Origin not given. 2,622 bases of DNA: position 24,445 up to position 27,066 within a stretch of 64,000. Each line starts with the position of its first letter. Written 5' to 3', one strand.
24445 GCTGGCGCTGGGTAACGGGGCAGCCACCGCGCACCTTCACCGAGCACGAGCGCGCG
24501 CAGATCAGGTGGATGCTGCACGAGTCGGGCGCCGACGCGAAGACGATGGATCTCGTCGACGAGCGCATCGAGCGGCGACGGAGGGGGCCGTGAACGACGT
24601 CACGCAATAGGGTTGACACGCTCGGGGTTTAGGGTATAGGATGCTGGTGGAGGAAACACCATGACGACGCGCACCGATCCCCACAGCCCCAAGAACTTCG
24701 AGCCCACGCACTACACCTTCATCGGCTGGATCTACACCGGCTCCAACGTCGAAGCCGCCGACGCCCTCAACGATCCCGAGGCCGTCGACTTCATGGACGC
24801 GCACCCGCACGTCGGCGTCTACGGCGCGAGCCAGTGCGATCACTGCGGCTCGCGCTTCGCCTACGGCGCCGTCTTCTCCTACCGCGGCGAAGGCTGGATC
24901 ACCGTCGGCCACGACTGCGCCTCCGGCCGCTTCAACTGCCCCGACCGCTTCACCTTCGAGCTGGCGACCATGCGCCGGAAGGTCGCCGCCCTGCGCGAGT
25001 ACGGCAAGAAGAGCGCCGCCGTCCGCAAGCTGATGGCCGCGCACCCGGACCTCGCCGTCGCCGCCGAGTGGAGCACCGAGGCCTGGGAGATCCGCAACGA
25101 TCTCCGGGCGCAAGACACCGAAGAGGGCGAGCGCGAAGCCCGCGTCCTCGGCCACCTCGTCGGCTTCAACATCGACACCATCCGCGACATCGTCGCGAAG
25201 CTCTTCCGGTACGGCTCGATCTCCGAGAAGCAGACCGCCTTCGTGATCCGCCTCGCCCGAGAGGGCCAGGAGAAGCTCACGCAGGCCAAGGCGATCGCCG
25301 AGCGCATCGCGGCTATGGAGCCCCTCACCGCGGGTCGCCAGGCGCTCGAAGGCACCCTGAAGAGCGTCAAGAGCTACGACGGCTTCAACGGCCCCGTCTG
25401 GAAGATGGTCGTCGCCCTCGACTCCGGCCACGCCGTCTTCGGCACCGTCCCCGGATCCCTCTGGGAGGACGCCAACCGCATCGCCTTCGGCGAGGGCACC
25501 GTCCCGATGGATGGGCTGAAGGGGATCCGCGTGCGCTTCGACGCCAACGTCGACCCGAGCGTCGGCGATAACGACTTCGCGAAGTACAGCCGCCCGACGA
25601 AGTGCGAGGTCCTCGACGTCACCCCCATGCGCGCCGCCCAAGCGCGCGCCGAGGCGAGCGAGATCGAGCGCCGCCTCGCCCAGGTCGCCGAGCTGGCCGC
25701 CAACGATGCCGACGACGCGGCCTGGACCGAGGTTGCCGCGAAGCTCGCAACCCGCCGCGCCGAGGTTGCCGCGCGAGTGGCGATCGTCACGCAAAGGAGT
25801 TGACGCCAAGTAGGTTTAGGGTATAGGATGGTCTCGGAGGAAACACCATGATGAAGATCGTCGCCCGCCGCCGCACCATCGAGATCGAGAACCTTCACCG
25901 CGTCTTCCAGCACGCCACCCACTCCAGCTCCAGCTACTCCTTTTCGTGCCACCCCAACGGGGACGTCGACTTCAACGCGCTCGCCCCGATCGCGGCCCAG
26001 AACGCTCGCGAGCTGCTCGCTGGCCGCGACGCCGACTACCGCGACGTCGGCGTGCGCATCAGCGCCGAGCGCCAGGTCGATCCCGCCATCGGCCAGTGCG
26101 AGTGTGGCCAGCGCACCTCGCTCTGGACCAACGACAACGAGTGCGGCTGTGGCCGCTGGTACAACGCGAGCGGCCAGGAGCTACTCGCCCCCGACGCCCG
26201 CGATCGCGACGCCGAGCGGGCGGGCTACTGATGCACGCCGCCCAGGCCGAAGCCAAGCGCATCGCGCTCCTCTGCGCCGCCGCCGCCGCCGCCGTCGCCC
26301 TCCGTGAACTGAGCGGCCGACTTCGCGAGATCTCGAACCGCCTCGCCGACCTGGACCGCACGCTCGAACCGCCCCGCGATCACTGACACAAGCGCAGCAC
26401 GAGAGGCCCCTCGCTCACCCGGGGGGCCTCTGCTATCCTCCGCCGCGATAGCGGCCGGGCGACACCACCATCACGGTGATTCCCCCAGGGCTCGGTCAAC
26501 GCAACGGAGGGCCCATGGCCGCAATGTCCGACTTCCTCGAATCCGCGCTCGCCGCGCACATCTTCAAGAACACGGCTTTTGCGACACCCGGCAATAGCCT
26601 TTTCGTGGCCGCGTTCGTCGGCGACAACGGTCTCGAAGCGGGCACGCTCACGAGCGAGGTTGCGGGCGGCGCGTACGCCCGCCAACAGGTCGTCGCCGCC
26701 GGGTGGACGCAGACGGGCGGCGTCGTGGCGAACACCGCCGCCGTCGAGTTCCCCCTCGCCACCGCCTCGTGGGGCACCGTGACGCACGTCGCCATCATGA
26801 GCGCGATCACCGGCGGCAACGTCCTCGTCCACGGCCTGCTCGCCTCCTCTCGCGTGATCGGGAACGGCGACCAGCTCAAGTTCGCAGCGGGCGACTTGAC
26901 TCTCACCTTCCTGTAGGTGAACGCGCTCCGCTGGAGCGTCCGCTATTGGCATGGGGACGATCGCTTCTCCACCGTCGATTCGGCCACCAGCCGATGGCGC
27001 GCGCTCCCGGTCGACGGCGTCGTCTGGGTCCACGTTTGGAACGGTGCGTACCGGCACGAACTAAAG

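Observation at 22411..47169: Nine copies of a ~62-bp promoter-plus-RBS cassette drive all accessory genes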

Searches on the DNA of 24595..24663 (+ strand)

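Call 98: search_dna_similar(query=window:24595-24663:+, collection=phages, mode=distant, max_evalue=10, max_rows=10)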
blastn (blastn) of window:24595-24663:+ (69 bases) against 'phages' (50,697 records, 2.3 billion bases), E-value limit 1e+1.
No match.

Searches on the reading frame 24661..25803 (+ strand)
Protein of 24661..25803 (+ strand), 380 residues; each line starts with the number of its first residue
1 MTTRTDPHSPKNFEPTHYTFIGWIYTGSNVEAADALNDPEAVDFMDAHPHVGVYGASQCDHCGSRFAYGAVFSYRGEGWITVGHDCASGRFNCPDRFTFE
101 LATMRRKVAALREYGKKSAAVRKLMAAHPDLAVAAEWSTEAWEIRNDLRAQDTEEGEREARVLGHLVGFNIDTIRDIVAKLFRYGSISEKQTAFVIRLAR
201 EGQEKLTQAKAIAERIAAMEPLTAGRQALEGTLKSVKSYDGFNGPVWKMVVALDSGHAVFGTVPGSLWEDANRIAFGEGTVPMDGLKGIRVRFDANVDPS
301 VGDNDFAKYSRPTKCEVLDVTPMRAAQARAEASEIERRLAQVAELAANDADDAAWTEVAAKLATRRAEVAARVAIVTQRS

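Call 10: search_protein_families(library=pfam, proteins=[window:24661-25803:+], max_evalue=0.01)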
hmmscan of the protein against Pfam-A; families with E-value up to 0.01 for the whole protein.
window:24661-25803:+ (380 aa): 0 families

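Call 12: search_protein_families(library=phrogs, proteins=[window:24661-25803:+], max_evalue=0.001)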
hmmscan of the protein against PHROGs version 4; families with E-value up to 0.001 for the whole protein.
window:24661-25803:+ (380 aa): 3 families
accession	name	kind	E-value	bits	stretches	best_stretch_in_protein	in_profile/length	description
phrog_4265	-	unknown function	4.7e-12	47.2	1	110-315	86-277/280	-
phrog_4750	-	unknown function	1.3e-09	38.8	1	223-317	179-257/260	-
phrog_18425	-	unknown function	8.2e-09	36.5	1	224-317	55-132/137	-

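Call 96: search_protein_families(library=ncbifam, proteins=[window:24661-25803:+], max_evalue=0.01)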
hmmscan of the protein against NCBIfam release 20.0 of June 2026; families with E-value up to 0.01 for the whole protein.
window:24661-25803:+ (380 aa): 0 families

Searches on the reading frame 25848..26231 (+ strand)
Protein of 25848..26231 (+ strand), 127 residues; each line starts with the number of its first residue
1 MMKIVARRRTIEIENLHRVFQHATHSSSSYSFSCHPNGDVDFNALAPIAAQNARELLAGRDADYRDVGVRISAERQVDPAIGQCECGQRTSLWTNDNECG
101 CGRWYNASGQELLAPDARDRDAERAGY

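Call 10: search_protein_families(library=pfam, proteins=[window:25848-26231:+], max_evalue=0.01)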
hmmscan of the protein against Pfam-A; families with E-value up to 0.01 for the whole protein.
window:25848-26231:+ (127 aa): 0 families

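Call 12: search_protein_families(library=phrogs, proteins=[window:25848-26231:+], max_evalue=0.001)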
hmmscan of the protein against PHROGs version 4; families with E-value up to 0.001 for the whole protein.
window:25848-26231:+ (127 aa): 1 family
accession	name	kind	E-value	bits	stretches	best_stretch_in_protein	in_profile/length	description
phrog_3207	-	unknown function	0.00046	21.3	1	70-112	18-61/90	-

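Call 96: search_protein_families(library=ncbifam, proteins=[window:25848-26231:+], max_evalue=0.01)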
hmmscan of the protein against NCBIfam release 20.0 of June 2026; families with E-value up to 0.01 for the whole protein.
window:25848-26231:+ (127 aa): 0 families

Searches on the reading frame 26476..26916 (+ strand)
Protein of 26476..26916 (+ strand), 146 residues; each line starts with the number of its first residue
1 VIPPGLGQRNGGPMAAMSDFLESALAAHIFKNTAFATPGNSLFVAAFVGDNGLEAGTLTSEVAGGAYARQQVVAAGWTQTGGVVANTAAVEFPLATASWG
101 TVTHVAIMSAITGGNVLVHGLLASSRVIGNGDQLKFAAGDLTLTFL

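Call 77: search_protein_families(library=pfam, proteins=[window:26476-26916:+], max_evalue=0.01)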
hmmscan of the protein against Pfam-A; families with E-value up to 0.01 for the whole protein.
window:26476-26916:+ (146 aa): 1 family
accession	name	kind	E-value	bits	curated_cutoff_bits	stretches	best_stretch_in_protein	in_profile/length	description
PF23140.1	Gp80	-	1.3e-36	126.2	27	1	16-144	1-128/128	Podophage GP4 fiber I protein gp80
